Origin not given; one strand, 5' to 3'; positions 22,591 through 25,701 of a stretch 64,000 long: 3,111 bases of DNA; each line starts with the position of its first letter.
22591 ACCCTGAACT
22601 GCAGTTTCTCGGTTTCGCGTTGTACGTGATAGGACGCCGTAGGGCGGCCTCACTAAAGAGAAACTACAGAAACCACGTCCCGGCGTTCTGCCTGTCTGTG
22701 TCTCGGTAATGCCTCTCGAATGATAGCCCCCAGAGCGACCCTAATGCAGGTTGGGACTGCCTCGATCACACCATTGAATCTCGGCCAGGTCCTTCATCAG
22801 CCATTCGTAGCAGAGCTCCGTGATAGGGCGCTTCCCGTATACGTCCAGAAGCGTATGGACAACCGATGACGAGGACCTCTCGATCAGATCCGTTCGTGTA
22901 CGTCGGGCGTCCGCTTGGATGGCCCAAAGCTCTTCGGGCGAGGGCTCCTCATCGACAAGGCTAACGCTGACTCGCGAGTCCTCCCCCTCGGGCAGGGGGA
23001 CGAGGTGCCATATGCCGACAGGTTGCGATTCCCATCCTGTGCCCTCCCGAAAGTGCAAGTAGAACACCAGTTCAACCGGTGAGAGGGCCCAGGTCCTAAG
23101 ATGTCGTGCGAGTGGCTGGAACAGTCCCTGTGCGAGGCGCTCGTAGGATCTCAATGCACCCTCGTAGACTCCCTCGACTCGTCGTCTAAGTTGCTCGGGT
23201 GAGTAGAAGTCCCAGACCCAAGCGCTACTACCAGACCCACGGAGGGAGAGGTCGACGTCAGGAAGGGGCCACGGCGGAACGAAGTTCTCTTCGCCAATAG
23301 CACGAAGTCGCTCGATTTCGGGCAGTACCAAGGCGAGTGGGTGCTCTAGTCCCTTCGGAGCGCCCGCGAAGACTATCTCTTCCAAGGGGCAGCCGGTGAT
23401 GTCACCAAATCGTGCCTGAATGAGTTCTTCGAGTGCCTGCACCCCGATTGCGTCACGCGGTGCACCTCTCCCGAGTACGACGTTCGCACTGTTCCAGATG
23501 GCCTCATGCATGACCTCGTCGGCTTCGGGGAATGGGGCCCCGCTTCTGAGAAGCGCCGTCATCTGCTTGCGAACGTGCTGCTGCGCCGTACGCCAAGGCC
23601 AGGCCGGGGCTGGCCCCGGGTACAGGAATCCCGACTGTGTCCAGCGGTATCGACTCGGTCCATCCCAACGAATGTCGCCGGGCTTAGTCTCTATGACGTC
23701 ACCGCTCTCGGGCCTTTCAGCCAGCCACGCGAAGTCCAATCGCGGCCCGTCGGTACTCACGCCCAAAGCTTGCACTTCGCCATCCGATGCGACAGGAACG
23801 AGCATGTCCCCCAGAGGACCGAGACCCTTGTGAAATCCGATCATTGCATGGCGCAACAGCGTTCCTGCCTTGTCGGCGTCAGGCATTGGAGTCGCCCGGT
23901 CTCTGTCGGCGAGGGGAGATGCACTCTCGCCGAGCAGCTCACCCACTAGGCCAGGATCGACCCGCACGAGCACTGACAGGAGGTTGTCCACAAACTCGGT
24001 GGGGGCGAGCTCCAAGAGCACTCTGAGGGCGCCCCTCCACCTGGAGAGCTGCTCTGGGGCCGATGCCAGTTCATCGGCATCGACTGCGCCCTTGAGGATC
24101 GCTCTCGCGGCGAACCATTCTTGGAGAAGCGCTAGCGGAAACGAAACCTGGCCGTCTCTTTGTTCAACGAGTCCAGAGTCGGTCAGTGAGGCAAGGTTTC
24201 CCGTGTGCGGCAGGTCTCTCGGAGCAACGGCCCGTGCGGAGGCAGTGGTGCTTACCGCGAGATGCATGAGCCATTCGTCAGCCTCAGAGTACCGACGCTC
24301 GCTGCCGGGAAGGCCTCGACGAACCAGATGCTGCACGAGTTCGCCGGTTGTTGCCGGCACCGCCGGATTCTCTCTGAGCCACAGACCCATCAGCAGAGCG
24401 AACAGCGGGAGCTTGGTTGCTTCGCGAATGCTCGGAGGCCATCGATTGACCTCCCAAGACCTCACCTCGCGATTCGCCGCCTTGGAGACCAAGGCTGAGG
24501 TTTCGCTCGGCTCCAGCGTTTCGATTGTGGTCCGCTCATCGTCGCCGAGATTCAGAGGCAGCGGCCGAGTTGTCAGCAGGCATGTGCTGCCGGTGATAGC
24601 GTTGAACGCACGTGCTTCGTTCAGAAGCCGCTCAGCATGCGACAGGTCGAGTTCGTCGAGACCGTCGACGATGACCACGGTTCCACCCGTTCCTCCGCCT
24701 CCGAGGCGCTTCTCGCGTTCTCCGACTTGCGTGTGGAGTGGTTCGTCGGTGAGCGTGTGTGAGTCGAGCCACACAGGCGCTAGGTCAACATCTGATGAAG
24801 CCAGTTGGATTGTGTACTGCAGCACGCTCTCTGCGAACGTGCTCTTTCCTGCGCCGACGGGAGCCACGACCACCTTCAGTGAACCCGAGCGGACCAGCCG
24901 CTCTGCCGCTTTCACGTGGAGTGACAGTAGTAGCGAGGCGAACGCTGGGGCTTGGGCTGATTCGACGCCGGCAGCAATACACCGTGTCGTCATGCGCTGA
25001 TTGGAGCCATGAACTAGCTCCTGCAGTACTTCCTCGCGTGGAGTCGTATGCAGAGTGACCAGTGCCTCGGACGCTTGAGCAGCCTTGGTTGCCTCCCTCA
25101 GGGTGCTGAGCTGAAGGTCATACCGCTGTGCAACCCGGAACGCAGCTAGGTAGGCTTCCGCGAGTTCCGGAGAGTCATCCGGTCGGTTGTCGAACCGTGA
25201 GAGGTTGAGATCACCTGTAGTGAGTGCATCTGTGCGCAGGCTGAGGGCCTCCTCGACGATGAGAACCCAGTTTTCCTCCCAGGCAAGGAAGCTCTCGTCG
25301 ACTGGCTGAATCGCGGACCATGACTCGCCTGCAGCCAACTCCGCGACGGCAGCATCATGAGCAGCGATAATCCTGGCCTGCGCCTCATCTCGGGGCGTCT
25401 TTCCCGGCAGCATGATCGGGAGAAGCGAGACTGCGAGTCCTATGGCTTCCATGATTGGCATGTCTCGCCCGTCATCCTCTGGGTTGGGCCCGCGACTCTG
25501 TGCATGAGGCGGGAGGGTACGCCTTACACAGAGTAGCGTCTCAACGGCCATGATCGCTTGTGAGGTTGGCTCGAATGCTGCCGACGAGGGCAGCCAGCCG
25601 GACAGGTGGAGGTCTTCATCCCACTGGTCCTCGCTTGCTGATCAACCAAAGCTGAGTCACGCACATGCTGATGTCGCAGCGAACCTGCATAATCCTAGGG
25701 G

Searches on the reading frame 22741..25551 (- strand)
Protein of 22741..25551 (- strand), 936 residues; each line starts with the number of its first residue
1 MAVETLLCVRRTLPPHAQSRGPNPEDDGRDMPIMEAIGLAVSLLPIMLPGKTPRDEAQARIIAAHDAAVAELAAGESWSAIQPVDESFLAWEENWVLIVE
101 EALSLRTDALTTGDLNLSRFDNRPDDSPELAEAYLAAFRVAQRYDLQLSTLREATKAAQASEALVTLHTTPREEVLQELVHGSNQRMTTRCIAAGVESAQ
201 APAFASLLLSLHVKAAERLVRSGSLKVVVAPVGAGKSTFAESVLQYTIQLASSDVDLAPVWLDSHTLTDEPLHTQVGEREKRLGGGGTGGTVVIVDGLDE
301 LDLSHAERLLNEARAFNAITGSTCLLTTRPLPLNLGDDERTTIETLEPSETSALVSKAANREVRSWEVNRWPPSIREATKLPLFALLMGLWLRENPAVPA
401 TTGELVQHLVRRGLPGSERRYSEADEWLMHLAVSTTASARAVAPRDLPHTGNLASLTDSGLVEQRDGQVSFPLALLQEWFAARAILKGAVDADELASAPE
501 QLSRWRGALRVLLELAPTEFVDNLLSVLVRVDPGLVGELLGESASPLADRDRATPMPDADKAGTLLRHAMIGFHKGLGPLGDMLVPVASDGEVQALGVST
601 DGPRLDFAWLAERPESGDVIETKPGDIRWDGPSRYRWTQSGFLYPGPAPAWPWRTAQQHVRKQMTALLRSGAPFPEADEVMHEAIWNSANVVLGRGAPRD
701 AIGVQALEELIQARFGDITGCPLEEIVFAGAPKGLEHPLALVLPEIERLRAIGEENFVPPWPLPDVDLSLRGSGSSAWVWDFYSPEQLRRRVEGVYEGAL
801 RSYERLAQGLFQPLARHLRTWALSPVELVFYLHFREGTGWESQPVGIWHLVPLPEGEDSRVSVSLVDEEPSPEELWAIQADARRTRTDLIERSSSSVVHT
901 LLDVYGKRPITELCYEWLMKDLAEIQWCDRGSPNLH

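Call 12: search_protein_families(library=pfam, proteins=[window:22741-25551:-], max_evalue=0.001)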
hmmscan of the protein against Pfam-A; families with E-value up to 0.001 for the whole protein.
window:22741-25551:- (936 aa): 0 families

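Call 24: search_protein_families(library=pfam, proteins=[window:22741-25551:-], max_evalue=0.1)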
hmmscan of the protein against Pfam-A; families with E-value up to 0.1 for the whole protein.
window:22741-25551:- (936 aa): 2 families
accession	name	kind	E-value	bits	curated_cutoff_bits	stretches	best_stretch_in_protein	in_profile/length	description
PF13604.12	AAA_30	-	0.021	15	27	1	214-316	8-115/191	AAA domain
PF05729.18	NACHT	-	0.082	13.2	26.7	0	292-357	84-162/167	NACHT domain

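Call 25: search_protein_families(library=padloc, proteins=[window:22741-25551:-], max_evalue=0.01)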
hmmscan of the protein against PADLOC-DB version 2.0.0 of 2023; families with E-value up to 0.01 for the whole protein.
window:22741-25551:- (936 aa): 0 families

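Call 46: search_protein_families(library=phrogs, proteins=[window:22741-25551:-], max_evalue=0.01)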
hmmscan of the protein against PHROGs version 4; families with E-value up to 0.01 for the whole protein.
window:22741-25551:- (936 aa): 0 families

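Call 58: search_solved_structures(query=window:22741-25551:-, max_evalue=1)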
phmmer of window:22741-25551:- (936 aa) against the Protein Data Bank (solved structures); distinct sequences matched with E-value up to 1: 1.
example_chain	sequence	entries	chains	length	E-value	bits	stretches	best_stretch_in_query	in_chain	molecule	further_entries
9vui_X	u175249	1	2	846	0.45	11.4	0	633-676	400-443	Maltose/maltodextrin-binding periplasmic protein,Protein C,Green fluorescent protein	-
